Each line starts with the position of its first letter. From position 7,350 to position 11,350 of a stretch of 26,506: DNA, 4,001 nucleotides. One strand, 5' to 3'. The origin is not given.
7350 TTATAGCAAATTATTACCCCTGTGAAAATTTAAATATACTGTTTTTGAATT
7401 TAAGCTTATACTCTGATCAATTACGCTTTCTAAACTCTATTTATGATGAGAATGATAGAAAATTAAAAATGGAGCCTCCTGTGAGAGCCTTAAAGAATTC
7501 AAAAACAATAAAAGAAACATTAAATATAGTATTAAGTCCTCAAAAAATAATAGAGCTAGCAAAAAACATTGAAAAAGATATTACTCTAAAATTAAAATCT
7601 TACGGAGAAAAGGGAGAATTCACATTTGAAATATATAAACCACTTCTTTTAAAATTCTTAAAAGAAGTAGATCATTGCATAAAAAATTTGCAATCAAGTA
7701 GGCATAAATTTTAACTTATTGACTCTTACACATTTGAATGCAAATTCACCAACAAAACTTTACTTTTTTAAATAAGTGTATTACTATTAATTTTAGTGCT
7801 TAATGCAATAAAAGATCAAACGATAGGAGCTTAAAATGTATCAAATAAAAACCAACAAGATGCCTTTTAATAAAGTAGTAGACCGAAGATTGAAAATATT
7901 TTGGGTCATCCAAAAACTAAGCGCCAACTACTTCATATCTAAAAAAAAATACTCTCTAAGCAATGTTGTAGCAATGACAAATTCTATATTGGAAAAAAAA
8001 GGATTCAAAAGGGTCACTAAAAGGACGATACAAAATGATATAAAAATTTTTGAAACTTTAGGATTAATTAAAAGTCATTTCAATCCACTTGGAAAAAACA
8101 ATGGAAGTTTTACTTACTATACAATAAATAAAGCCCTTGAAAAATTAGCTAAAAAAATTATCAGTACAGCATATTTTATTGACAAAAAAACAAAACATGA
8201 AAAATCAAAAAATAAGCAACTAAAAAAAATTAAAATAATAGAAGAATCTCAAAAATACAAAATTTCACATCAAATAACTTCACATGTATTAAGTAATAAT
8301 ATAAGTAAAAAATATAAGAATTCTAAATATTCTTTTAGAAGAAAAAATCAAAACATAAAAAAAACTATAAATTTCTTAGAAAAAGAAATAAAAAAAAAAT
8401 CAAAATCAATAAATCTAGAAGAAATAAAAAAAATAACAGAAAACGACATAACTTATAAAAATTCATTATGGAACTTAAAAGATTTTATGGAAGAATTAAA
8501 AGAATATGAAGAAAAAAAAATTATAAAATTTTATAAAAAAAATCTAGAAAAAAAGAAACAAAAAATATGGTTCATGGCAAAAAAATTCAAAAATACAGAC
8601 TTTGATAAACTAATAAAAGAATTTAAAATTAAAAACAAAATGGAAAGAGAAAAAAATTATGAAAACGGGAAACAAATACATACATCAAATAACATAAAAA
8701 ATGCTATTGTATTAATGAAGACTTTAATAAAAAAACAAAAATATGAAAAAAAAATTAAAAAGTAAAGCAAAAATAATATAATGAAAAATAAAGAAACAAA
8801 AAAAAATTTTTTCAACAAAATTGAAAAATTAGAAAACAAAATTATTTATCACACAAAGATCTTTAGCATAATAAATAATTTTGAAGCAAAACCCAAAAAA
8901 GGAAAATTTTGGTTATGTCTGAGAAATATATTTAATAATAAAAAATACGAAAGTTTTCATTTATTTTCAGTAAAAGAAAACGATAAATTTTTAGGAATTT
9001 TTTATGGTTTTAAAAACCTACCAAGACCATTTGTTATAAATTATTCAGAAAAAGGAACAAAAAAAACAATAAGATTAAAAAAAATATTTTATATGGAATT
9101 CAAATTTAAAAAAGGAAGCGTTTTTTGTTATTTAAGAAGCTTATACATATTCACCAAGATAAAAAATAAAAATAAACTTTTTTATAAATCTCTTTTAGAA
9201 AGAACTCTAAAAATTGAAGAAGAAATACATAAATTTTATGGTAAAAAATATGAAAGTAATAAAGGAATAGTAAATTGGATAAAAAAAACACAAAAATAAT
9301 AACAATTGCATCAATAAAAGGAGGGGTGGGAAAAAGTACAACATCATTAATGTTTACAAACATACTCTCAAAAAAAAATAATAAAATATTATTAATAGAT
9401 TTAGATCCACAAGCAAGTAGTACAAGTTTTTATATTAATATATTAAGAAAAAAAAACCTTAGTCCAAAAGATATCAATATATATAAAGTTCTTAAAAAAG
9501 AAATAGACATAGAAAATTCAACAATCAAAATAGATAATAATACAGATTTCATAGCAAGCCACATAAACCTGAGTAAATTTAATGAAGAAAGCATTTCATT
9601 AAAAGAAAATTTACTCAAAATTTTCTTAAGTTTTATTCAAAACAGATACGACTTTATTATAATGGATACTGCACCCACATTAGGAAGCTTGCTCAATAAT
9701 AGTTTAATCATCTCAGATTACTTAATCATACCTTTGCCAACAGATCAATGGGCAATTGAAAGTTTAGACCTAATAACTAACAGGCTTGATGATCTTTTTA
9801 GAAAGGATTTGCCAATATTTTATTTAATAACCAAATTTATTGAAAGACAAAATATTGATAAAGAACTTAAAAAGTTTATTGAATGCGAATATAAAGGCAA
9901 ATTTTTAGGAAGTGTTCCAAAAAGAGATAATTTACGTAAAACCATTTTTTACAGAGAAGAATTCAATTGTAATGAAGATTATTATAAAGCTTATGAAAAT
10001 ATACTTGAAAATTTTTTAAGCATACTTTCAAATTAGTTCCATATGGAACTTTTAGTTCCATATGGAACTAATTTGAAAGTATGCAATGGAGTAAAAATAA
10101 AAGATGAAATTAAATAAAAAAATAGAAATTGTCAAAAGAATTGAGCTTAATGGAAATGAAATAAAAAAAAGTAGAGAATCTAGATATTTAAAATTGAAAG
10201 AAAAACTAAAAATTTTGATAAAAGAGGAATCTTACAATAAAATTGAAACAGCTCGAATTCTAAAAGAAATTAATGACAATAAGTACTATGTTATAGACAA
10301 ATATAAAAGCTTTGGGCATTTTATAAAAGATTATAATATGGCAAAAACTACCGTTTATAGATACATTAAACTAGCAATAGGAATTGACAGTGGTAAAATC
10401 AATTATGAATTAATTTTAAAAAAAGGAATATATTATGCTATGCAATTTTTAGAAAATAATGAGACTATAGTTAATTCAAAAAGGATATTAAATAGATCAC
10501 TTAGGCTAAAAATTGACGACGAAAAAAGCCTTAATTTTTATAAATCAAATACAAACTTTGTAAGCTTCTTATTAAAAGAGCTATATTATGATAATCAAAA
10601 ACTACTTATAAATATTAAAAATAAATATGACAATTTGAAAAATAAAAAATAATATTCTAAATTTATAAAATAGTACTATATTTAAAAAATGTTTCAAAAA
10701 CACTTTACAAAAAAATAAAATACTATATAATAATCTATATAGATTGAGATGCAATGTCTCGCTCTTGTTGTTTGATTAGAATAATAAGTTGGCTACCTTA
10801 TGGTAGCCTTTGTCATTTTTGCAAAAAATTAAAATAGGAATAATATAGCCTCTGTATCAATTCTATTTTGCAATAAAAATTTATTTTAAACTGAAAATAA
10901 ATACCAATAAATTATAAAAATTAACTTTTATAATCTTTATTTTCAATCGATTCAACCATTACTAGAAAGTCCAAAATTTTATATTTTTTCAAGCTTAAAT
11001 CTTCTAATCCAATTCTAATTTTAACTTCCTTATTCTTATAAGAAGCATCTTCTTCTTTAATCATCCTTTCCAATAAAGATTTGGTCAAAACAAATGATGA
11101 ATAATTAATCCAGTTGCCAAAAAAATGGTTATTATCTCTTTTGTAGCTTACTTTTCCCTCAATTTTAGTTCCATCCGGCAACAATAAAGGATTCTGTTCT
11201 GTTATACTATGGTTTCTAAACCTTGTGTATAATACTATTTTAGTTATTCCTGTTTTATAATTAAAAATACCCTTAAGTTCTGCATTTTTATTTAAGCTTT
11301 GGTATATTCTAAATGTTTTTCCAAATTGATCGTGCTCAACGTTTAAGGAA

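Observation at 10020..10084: Nested 65-bp palindrome between parA (PF32) and PF49: candidate centromere/origin element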

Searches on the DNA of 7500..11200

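Call 88: search_rna_families(source=window, start=7500, end=11200, threshold=evalue, max_evalue=1)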
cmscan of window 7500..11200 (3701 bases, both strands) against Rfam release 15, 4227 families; matches with E-value up to 1: 8.
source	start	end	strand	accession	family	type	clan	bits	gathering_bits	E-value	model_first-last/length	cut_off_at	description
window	10013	10088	-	RF03632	MIR1882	Gene; miRNA;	-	38.3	107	1.8e-05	1-131/131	no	MIR1882 microRNA precursor family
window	10019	10085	-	RF03743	MIR7696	Gene; miRNA;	-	38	83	6.1e-05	1-88/88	no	MIR7696 microRNA precursor family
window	10019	10085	+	RF03743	MIR7696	Gene; miRNA;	-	37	83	0.00011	1-88/88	no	MIR7696 microRNA precursor family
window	10017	10085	+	RF04209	MIR7533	Gene; miRNA;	-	35.4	230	0.00013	1-249/249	no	MIR7533 microRNA precursor family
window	10011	10093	+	RF00103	mir-1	Gene; miRNA;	-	30.4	45.6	0.002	1-79/79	no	mir-1 microRNA precursor family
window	10011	10093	-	RF00103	mir-1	Gene; miRNA;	-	27.8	45.6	0.0097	1-79/79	no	mir-1 microRNA precursor family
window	9996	10085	-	RF00545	snopsi18S-841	Gene; snRNA; snoRNA; HACA-box;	CL00033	24.4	50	0.29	1-145/145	no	Small nucleolar RNA psi18S-841/snoR66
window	10018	10086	+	RF03177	mir-2067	Gene; miRNA;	-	21.7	70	0.59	1-72/72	no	mir-2067 microRNA precursor family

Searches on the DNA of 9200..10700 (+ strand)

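Call 4: search_dna_similar(query=window:9200-10700:+, collection=plasmids, mode=near, max_rows=40, rows=spread)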
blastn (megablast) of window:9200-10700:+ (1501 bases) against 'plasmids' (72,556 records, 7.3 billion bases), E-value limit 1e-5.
Records with a match: 78; places in all: 126; records where one place covers at least 80% of the query: 78.
Best place of each record, by identity: 95-99% 24; 90-95% 9; 80-90% 45.
By first word of the organism name: Borreliella 76; Borrelia 2.
By predicted mobility (MOB-suite, as given by PLSDB): non-mobilizable 78.
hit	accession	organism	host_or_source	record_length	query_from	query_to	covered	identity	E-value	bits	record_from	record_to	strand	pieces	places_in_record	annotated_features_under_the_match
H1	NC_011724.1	Borreliella burgdorferi ZS7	-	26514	1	1501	100%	98.7%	0e+0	2667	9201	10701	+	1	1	ParA family protein | chromosome replication/partitioning protein | DUF226 domain-containing protein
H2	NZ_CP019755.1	Borreliella burgdorferi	Ixodes scapularis,tick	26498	1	1501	100%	98.7%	0e+0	2667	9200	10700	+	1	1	ParA family protein | chromosome replication/partitioning protein | DUF226 domain-containing protein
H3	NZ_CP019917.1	Borreliella burgdorferi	Homo sapiens,human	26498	1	1501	100%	98.7%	0e+0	2667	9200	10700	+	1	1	ParA family protein | chromosome replication/partitioning protein | DUF226 domain-containing protein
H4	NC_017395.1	Borreliella burgdorferi JD1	-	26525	1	1501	100%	98.6%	0e+0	2656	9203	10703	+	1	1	ParA family protein | chromosome replication/partitioning protein | DUF226 domain-containing protein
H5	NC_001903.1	Borreliella burgdorferi B31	-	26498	1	1501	100%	98.5%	0e+0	2651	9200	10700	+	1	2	ParA family protein | chromosome replication/partitioning protein | DUF226 domain-containing protein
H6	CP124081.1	Borreliella burgdorferi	Homo sapiens,Bacterial isolate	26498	1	1501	100%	98.5%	0e+0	2651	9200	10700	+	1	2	ParA family protein | chromosome replication/partitioning protein | DUF226 domain-containing protein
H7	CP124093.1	Borreliella burgdorferi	Bacterial isolate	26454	1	1501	100%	98.5%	0e+0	2651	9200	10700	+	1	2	ParA family protein | chromosome replication/partitioning protein | DUF226 domain-containing protein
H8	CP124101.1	Borreliella burgdorferi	Bacterial isolate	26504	1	1501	100%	98.5%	0e+0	2651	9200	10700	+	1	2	ParA family protein | chromosome replication/partitioning protein | DUF226 domain-containing protein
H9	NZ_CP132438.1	Borreliella burgdorferi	Bacterial isolate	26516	1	1501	100%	98.5%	0e+0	2651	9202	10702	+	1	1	ParA family protein | chromosome replication/partitioning protein | DUF226 domain-containing protein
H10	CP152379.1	Borreliella burgdorferi 297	Homo sapiens,Human cerebrospinal fluid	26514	1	1501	100%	98.5%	0e+0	2645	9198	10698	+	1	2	ParA family protein | chromosome replication/partitioning protein | DUF226 domain-containing protein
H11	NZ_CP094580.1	Borreliella burgdorferi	Homo sapiens,Whole organism,Skin,skin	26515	1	1501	100%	98.4%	0e+0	2639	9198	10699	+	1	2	chromosome replication/partitioning protein | DUF226 domain-containing protein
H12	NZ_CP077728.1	Borreliella burgdorferi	Ixodes ricinus,cell culture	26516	1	1501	100%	98.3%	0e+0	2634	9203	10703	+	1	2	ParA family protein | chromosome replication/partitioning protein | DUF226 domain-containing protein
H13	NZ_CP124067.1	Borreliella finlandensis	Bacterial isolate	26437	1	1501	100%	93.8%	0e+0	2259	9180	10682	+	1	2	ParA family protein | chromosome replication/partitioning protein | DUF226 domain-containing protein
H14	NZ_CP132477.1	Borreliella californiensis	Bacterial isolate,Dipodomys ...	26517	1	1501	100%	91.1%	0e+0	2036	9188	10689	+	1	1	ParA family protein | chromosome replication/partitioning protein | DUF226 domain-containing protein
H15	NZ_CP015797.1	Borreliella mayonii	Homo sapiens,blood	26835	1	1501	100%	90.5%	0e+0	1986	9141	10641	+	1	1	ParA family protein | chromosome replication/partitioning protein | DUF226 domain-containing protein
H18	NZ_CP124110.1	Borreliella bissettiae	Bacterial isolate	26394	1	1501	100%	89.7%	0e+0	1914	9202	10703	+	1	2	ParA family protein | chromosome replication/partitioning protein | DUF226 domain-containing protein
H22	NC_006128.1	Borreliella bavariensis PBi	-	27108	2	1501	100%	88.9%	0e+0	1845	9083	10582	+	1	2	ParA family protein | chromosome replication/partitioning protein | DUF226 domain-containing protein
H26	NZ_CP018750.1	Borreliella garinii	Ixodes ricinus,Tick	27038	2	1501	100%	88.7%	0e+0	1834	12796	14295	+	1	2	ParA family protein | chromosome replication/partitioning protein | DUF226 domain-containing protein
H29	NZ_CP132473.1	Borreliella andersonii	-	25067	1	1501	100%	88.4%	0e+0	1805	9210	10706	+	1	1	ParA family protein | chromosome replication/partitioning protein | DUF226 domain-containing protein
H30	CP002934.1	Borreliella afzelii PKo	-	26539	1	1501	100%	88.3%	0e+0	1801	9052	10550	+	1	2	ParA partition protein; Borrelia protein family PFam32 | plasmid partition family protein | conserved hypothetical protein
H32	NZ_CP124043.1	Borrelia sp. CA_690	Bacterial isolate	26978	1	1501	100%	86.8%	0e+0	1674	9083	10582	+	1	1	ParA family protein | chromosome replication/partitioning protein | DUF226 domain-containing protein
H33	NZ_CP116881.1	Borreliella valaisiana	tick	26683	1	1501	100%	86.5%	0e+0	1644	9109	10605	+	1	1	ParA family protein | chromosome replication/partitioning protein | DUF226 domain-containing protein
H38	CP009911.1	Borreliella chilensis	Ixodes stilesi collected from ...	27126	1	1501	100%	83.6%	0e+0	1400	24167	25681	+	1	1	cobalamin biosynthesis protein CobQ | chromosome partitioning protein | partition protein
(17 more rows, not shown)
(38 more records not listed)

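Call 21: get_annotated_region(hit=H15, flank=0)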
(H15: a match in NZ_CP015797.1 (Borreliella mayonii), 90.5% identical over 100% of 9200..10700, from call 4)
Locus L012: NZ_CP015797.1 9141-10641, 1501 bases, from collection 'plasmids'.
description: Borreliella mayonii strain MN14-1539 plasmid cp26, complete sequence
organism: Borreliella mayonii (NCBI taxid 1674146)
taxonomy: Bacteria; Spirochaetota; Spirochaetia; Spirochaetales; Borreliaceae; Borreliella; Borreliella mayonii
host: -; source: Homo sapiens,blood; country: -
typing (MOB-suite, as given by PLSDB): non-mobilizable
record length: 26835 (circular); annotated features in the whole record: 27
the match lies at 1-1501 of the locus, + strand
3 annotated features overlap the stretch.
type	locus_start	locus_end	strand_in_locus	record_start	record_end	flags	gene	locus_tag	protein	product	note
CDS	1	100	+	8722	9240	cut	-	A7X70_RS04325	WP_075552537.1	DUF226 domain-containing protein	-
CDS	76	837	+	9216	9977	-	-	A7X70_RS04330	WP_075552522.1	ParA family protein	-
CDS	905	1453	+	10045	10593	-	-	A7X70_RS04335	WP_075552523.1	chromosome replication/partitioning protein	-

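Call 22: get_annotated_region(hit=H18, flank=0)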
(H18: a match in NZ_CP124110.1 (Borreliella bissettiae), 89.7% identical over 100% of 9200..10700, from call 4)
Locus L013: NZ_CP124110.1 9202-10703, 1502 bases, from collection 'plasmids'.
description: Borreliella bissettiae strain Pgeb plasmid cp26, complete sequence
organism: Borreliella bissettiae (NCBI taxid 64897)
taxonomy: Bacteria; Spirochaetota; Spirochaetia; Spirochaetales; Borreliaceae; Borreliella; Borreliella bissettiae
host: -; source: Bacterial isolate; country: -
typing (MOB-suite, as given by PLSDB): non-mobilizable
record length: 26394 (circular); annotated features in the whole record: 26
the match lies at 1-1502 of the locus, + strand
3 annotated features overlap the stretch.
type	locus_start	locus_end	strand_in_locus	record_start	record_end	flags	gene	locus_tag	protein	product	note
CDS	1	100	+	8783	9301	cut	-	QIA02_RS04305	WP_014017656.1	DUF226 domain-containing protein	-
CDS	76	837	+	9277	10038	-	-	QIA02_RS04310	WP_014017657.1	ParA family protein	-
CDS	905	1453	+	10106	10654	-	-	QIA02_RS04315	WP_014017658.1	chromosome replication/partitioning protein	-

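Call 23: get_annotated_region(hit=H22, flank=0)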
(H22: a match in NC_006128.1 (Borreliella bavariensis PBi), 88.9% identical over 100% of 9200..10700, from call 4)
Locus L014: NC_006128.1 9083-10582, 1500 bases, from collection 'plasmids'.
description: Borreliella bavariensis PBi plasmid cp26, complete sequence
organism: Borreliella bavariensis PBi (NCBI taxid 290434)
taxonomy: Bacteria; Spirochaetota; Spirochaetia; Spirochaetales; Borreliaceae; Borreliella; Borreliella bavariensis; Borreliella bavariensis PBi
host: -; source: -; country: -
typing (MOB-suite, as given by PLSDB): non-mobilizable
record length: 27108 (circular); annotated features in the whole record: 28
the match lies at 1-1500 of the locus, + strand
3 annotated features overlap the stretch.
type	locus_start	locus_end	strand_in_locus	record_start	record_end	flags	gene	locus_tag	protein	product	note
CDS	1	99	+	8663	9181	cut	-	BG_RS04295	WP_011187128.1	DUF226 domain-containing protein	-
CDS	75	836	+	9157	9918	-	-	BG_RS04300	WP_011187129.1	ParA family protein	-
CDS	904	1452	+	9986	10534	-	-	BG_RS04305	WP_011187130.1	chromosome replication/partitioning protein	-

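Call 24: get_annotated_region(hit=H26, flank=0)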
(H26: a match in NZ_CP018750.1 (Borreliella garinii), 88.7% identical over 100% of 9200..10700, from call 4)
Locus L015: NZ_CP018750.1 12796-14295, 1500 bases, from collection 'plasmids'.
description: Borreliella garinii strain CIP 103362 isolate 20047 plasmid cp26, complete sequence
organism: Borreliella garinii (NCBI taxid 29519)
taxonomy: Bacteria; Spirochaetota; Spirochaetia; Spirochaetales; Borreliaceae; Borreliella; Borreliella garinii
host: -; source: Ixodes ricinus,Tick; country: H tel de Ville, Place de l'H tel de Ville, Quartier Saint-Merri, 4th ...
typing (MOB-suite, as given by PLSDB): non-mobilizable
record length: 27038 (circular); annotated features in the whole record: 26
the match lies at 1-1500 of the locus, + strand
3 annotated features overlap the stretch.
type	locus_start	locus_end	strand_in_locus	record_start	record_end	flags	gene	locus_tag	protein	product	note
CDS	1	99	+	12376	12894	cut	-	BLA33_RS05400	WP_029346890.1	DUF226 domain-containing protein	-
CDS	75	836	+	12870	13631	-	-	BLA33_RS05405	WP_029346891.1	ParA family protein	-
CDS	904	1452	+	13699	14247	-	-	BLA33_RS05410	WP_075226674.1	chromosome replication/partitioning protein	-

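Call 25: get_annotated_region(hit=H30, flank=0)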
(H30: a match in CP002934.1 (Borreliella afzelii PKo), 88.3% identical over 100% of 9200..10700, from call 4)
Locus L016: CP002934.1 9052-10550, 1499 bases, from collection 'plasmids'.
description: Borrelia afzelii PKo plasmid cp26, complete sequence
organism: Borreliella afzelii PKo (NCBI taxid 390236)
taxonomy: Bacteria; Spirochaetota; Spirochaetia; Spirochaetales; Borreliaceae; Borreliella; Borreliella afzelii; Borreliella afzelii PKo
host: -; source: -; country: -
typing (MOB-suite, as given by PLSDB): non-mobilizable
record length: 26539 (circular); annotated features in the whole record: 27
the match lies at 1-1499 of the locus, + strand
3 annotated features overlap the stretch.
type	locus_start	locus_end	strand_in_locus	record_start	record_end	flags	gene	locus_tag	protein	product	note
CDS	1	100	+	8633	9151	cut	-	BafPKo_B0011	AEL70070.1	conserved hypothetical protein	-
CDS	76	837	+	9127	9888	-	-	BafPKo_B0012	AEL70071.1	ParA partition protein; Borrelia protein family PFam32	-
CDS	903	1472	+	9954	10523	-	-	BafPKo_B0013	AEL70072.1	plasmid partition family protein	-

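Call 26: get_annotated_region(hit=H29, flank=0)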
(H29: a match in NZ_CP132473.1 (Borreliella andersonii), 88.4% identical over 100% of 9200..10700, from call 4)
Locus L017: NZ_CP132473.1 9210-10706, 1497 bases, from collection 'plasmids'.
description: Borreliella andersonii strain MOD-5 plasmid cp26, complete sequence
organism: Borreliella andersonii (NCBI taxid 42109)
taxonomy: Bacteria; Spirochaetota; Spirochaetia; Spirochaetales; Borreliaceae; Borreliella; Borreliella andersonii
host: -; source: -; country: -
typing (MOB-suite, as given by PLSDB): non-mobilizable
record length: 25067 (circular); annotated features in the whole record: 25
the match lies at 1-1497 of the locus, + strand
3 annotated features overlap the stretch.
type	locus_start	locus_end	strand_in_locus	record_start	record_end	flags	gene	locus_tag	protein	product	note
CDS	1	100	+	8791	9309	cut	-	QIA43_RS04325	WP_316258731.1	DUF226 domain-containing protein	-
CDS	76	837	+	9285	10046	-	-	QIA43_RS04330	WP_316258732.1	ParA family protein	-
CDS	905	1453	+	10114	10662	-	-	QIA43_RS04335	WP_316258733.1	chromosome replication/partitioning protein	-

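Call 27: get_annotated_region(hit=H32, flank=0)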
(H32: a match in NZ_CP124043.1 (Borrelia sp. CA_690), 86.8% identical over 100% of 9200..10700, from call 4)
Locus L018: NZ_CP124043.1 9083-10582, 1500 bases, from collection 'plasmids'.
description: Borrelia sp. CA_690 plasmid cp26, complete sequence
organism: Borrelia sp. CA_690 (NCBI taxid 2419518)
taxonomy: Bacteria; Spirochaetota; Spirochaetia; Spirochaetales; Borreliaceae; Borrelia; Borrelia sp. CA 690
host: -; source: Bacterial isolate; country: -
typing (MOB-suite, as given by PLSDB): non-mobilizable
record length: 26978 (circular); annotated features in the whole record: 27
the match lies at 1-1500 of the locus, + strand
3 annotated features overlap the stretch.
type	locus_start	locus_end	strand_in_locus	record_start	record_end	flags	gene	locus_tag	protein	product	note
CDS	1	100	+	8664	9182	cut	-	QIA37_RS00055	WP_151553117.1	DUF226 domain-containing protein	-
CDS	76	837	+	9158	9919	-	-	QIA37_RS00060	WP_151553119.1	ParA family protein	-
CDS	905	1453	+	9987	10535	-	-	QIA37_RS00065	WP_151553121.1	chromosome replication/partitioning protein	-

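Call 28: get_annotated_region(hit=H33, flank=0)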
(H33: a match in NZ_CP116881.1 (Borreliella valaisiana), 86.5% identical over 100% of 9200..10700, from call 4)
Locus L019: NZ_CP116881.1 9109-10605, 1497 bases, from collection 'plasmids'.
description: Borreliella valaisiana strain 89B13 plasmid p_cp26, complete sequence
organism: Borreliella valaisiana (NCBI taxid 62088)
taxonomy: Bacteria; Spirochaetota; Spirochaetia; Spirochaetales; Borreliaceae; Borreliella; Borreliella valaisiana
host: -; source: tick; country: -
typing (MOB-suite, as given by PLSDB): non-mobilizable
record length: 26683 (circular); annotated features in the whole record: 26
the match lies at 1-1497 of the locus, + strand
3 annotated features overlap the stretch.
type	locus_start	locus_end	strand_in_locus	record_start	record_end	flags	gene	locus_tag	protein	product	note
CDS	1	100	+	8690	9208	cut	-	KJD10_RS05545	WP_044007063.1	DUF226 domain-containing protein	-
CDS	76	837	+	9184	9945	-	-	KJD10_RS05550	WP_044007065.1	ParA family protein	-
CDS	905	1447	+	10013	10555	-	-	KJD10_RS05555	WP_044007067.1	chromosome replication/partitioning protein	-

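Call 29: get_annotated_region(hit=H38, flank=0)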
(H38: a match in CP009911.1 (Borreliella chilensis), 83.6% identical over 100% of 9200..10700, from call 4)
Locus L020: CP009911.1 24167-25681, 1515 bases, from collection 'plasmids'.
description: Borreliella chilensis strain VA1 plasmid cp26, complete sequence
organism: Borreliella chilensis (NCBI taxid 1245910)
taxonomy: Bacteria; Spirochaetota; Spirochaetia; Spirochaetales; Borreliaceae; Borreliella; Borreliella chilensis
host: -; source: Ixodes stilesi collected from Oligoryzomys longicaudatus,Mixed culture,Entire tick,San Martin Experimental ...; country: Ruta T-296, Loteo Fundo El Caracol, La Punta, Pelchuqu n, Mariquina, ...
typing (MOB-suite, as given by PLSDB): non-mobilizable
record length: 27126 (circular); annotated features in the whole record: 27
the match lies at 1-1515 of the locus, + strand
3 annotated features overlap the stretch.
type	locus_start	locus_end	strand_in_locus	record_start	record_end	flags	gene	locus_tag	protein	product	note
CDS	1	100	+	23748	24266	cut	-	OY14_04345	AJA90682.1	partition protein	-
CDS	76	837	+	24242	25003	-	-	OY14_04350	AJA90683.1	cobalamin biosynthesis protein CobQ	-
CDS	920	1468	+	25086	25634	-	-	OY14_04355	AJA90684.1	chromosome partitioning protein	-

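Call 112: get_annotated_region(hit=H5, flank=0)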
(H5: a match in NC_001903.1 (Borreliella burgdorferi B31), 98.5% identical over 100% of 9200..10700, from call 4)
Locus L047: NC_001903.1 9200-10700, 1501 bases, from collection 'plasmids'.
description: Borreliella burgdorferi B31 plasmid cp26, complete sequence
organism: Borreliella burgdorferi B31 (NCBI taxid 224326)
taxonomy: Bacteria; Spirochaetota; Spirochaetia; Spirochaetales; Borreliaceae; Borreliella; Borreliella burgdorferi; Borreliella burgdorferi B31
host: -; source: -; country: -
typing (MOB-suite, as given by PLSDB): non-mobilizable
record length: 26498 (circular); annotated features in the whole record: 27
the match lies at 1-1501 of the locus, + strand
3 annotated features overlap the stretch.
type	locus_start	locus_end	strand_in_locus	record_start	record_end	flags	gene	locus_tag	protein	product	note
CDS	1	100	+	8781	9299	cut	-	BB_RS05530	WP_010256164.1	DUF226 domain-containing protein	-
CDS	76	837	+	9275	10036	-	-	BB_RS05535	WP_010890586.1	ParA family protein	-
CDS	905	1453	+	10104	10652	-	-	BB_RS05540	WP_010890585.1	chromosome replication/partitioning protein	-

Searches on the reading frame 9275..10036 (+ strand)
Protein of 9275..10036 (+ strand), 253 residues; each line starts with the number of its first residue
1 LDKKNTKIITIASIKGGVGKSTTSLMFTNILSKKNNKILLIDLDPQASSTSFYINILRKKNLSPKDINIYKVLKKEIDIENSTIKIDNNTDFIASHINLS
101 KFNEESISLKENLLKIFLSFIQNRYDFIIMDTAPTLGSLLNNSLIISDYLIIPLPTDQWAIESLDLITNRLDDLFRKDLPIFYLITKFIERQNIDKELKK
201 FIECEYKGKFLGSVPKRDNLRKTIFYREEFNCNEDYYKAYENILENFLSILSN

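Call 6: search_protein_families(library=pfam, proteins=[window:9275-10036:+], max_evalue=0.01)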
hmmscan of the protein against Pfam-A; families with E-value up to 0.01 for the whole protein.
window:9275-10036:+ (253 aa): 10 families
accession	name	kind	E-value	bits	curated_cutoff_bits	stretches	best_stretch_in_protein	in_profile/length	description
PF13614.12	AAA_31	-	3e-40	138.5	27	1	6-174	1-167/177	AAA domain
PF01656.29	CbiA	-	2.2e-20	73.3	25.4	1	9-224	1-119/125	CobQ/CobB/MinD/ParA nucleotide binding domain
PF02374.21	ArsA_ATPase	-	1.7e-12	47.6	24.3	1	8-135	3-135/305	Anion-transporting ATPase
PF09140.17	MipZ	-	4.8e-09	36.3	20.7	1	8-155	2-130/262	ATPase MipZ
PF10609.15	ParA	-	3.3e-08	33.7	27.1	1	6-60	3-57/246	NUBPL iron-transfer P-loop NTPase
PF00142.24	Fer4_NifH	-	1.9e-06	28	25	1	15-57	8-50/271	4Fe-4S iron sulfur cluster binding proteins, NifH/frxC family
PF07015.17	VirC1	-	2.1e-05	24.4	24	1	7-59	2-54/231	VirC1 protein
PF16575.11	CLP1_P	-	0.0037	17.5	26.6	1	17-51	4-38/188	mRNA cleavage and polyadenylation factor CLP1 P-loop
PF06564.18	CBP_BcsQ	-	0.0041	17.1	21.3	0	7-46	2-41/234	Cellulose biosynthesis protein BcsQ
PF13401.12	AAA_22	-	0.0064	17.2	27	0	17-66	15-64/130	AAA domain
